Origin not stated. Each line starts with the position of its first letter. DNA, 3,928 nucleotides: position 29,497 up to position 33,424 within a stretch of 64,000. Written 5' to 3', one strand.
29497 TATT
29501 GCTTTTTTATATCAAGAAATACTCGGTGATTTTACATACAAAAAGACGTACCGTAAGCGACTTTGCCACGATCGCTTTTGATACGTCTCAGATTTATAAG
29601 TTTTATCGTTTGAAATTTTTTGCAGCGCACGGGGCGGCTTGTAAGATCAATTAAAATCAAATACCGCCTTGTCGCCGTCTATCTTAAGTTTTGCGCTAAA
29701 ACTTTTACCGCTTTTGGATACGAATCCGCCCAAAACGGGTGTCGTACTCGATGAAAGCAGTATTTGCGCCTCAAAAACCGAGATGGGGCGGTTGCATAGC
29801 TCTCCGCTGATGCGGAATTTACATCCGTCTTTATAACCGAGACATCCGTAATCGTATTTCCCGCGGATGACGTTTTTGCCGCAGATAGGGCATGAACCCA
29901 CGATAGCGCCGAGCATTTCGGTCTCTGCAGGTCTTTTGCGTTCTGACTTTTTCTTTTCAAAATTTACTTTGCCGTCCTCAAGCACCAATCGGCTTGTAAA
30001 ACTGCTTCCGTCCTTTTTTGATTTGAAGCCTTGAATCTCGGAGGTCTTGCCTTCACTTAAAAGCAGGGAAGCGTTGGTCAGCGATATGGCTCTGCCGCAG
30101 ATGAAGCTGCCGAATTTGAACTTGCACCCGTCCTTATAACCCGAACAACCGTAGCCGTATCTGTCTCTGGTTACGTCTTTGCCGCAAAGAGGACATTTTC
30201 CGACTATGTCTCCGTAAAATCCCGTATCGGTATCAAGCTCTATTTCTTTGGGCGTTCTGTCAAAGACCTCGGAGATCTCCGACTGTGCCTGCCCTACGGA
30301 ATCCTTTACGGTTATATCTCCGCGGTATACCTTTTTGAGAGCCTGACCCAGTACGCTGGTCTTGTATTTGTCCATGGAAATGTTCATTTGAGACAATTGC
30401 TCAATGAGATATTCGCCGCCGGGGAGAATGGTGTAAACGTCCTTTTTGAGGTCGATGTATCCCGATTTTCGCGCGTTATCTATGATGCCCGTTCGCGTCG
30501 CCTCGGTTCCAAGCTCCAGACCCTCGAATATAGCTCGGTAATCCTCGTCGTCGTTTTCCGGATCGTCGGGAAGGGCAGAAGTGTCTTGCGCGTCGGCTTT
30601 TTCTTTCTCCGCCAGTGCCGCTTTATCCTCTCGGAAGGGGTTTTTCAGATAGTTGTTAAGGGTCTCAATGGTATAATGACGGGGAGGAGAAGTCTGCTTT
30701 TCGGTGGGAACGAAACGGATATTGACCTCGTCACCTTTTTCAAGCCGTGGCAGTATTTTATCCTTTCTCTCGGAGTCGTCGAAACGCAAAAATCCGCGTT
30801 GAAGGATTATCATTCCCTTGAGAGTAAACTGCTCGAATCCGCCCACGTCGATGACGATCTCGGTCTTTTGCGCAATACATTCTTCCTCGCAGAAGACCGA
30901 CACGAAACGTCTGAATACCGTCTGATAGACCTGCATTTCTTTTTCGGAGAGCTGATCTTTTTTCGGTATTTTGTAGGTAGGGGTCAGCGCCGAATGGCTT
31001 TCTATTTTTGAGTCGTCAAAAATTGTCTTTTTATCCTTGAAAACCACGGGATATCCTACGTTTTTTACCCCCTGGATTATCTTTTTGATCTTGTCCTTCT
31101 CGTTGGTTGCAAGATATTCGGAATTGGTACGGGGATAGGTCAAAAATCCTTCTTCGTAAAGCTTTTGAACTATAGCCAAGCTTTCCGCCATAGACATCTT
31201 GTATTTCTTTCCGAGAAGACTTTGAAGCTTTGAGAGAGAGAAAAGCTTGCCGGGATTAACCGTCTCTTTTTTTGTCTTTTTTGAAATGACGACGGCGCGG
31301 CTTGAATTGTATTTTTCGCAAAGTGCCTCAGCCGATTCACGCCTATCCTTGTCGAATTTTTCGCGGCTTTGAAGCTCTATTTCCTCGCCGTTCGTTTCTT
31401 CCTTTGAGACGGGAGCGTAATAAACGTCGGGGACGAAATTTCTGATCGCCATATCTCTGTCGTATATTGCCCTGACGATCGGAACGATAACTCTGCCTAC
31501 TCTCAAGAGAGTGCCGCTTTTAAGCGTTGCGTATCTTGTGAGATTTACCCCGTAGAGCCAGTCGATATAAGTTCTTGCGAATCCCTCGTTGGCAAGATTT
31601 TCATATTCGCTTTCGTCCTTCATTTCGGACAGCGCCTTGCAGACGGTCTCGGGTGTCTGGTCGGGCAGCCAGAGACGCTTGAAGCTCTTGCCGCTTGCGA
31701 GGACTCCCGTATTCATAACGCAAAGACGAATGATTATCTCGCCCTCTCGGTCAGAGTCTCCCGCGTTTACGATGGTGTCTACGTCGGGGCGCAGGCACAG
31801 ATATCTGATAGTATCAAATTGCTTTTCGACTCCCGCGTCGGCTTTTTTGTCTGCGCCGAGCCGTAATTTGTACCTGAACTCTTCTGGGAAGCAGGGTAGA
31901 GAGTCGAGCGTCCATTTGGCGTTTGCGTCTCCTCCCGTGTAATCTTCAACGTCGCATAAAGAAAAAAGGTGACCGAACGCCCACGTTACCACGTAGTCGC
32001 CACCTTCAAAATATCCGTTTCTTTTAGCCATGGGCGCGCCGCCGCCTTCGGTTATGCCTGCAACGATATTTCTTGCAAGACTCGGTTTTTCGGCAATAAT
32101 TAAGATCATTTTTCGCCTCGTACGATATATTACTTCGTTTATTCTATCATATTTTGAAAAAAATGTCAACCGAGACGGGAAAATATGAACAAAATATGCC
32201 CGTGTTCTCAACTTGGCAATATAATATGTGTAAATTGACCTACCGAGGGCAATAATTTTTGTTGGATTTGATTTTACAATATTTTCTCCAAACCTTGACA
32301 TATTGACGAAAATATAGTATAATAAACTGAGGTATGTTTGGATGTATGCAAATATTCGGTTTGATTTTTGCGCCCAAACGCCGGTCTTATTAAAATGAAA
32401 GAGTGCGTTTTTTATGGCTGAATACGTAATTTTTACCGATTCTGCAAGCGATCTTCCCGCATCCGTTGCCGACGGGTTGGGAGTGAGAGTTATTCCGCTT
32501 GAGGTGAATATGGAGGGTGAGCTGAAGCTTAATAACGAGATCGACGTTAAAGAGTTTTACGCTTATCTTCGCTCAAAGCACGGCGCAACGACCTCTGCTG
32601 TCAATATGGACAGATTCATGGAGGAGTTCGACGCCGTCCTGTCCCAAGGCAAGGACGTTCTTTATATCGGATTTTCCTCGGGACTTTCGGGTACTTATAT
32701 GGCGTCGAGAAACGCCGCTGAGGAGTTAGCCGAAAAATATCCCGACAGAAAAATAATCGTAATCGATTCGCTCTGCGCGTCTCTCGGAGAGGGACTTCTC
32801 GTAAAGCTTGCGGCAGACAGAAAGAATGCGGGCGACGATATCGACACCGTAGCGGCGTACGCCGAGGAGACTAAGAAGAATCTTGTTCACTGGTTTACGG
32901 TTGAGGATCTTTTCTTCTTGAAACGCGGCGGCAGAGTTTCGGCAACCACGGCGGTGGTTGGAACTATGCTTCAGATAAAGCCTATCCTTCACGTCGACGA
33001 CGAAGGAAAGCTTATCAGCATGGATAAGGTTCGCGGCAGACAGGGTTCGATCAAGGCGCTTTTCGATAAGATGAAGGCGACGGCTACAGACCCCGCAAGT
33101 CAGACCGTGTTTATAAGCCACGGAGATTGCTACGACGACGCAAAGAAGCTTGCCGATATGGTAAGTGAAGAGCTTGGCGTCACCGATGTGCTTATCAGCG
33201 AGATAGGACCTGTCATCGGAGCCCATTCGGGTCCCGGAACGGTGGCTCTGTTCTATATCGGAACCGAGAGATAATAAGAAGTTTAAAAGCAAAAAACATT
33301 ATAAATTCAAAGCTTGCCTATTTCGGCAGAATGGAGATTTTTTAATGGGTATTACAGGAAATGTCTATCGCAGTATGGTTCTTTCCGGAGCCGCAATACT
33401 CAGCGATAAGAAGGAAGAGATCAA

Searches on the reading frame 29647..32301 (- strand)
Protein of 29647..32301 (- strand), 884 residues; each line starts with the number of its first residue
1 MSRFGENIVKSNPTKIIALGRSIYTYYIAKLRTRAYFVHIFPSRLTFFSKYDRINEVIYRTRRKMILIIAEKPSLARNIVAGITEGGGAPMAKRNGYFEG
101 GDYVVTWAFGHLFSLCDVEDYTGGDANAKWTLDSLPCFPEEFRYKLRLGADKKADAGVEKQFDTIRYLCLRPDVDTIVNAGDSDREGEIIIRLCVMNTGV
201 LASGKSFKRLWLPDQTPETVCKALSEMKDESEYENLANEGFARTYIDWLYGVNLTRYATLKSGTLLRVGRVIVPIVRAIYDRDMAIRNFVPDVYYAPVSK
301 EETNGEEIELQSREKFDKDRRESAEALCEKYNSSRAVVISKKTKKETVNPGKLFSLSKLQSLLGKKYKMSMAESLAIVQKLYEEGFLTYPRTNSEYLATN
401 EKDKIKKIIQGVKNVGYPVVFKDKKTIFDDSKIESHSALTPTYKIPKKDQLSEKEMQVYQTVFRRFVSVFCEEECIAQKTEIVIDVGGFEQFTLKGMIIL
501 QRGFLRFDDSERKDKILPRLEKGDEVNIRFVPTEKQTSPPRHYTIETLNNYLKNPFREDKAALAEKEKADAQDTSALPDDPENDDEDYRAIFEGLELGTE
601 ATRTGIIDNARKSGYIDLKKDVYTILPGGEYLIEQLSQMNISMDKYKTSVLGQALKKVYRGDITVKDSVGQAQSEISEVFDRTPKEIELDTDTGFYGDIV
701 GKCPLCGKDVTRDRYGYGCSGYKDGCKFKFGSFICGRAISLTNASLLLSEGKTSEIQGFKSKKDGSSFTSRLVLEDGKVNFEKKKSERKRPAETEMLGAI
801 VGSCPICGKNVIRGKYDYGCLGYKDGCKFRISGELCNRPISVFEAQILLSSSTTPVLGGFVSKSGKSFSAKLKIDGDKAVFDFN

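Call 10: search_protein_families(library=pfam, proteins=[window:29647-32301:-], max_evalue=0.001)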
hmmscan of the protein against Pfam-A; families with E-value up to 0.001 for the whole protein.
window:29647-32301:- (884 aa): 3 families
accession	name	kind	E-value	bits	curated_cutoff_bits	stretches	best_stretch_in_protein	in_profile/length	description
PF01131.25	Topoisom_bac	-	4.6e-78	263.5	35.1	1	232-667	2-408/411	DNA topoisomerase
PF13342.12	Toprim_Crpt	-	3.3e-30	104.3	32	2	826-884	1-60/60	C-terminal repeat of topoisomerase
PF01751.28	Toprim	-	0.00012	22.6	23.1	1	67-191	2-73/96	Toprim domain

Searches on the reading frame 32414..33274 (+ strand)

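Call 10: search_protein_families(library=pfam, proteins=[window:32414-33274:+], max_evalue=0.001)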
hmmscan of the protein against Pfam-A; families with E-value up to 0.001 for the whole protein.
window:32414-33274:+ (286 aa): 2 families
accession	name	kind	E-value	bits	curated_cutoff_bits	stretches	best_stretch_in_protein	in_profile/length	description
PF02645.21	DegV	-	4.4e-77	259.6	27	1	5-282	3-278/280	Uncharacterised protein, DegV family COG1307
PF13684.11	FakA-like_C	-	1.3e-05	25.1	23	1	100-285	60-216/216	Fatty acid kinase subunit A-like, C-terminal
